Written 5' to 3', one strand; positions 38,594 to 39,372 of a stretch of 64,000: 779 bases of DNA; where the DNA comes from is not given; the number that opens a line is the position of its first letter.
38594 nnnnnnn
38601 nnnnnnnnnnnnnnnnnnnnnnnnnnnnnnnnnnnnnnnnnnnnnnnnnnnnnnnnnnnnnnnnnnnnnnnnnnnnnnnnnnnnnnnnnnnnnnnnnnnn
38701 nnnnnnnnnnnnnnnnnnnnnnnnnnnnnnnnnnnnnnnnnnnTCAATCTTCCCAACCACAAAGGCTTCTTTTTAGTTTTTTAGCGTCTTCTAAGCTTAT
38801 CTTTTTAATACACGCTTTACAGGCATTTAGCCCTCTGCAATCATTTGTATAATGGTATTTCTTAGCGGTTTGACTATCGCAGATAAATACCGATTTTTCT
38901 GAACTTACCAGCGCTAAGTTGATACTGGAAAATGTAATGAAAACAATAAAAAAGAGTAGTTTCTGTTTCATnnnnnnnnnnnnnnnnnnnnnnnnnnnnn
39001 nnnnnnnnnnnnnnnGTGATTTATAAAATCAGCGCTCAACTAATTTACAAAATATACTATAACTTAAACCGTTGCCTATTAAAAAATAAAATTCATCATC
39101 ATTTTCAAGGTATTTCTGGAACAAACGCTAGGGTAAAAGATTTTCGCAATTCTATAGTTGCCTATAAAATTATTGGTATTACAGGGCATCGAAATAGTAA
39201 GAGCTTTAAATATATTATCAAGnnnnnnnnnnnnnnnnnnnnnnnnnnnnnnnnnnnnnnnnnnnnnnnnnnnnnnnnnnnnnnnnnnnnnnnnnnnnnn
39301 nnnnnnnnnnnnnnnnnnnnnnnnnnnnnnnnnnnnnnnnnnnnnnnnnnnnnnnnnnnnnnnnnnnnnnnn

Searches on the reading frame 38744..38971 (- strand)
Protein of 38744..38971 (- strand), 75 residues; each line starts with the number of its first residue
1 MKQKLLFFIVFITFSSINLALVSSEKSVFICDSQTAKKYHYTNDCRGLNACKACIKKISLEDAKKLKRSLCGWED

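Call 7: search_protein_families(library=pfam, proteins=[window:38744-38971:-], max_evalue=0.01)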
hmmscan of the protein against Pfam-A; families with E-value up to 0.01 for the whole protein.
window:38744-38971:- (75 aa): 0 families

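Call 10: search_protein_families(library=ncbifam, proteins=[window:38744-38971:-], max_evalue=0.001)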
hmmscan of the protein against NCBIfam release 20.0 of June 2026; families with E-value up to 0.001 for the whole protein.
window:38744-38971:- (75 aa): 0 families

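Call 17: search_protein_families(library=padloc, proteins=[window:38744-38971:-], max_evalue=0.001)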
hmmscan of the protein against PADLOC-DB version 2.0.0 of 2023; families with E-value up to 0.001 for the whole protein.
window:38744-38971:- (75 aa): 0 families

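Call 39: search_protein_families(library=padloc, proteins=[window:38747-38971:-], max_evalue=10)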
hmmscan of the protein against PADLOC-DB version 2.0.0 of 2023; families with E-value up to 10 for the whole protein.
seq(75 aa): 0 families

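Call 40: search_protein_families(library=pfam, proteins=[window:38747-38971:-], max_evalue=10)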
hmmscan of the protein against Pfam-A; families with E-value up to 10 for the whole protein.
seq(75 aa): 1 family
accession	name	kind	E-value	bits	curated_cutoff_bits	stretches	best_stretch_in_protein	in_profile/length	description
PF21039.3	CEP104_ZnF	-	0.012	16.2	27.4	1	36-67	16-47/112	Centrosomal protein CEP104, ZnF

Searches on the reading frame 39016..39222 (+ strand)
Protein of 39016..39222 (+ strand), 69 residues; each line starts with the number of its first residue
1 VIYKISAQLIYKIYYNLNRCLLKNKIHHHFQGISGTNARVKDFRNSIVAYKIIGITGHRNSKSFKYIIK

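Call 39: search_protein_families(library=padloc, proteins=[window:39016-39222:+], max_evalue=10)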
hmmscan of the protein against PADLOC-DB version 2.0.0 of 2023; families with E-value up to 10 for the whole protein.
seq(69 aa): 0 families
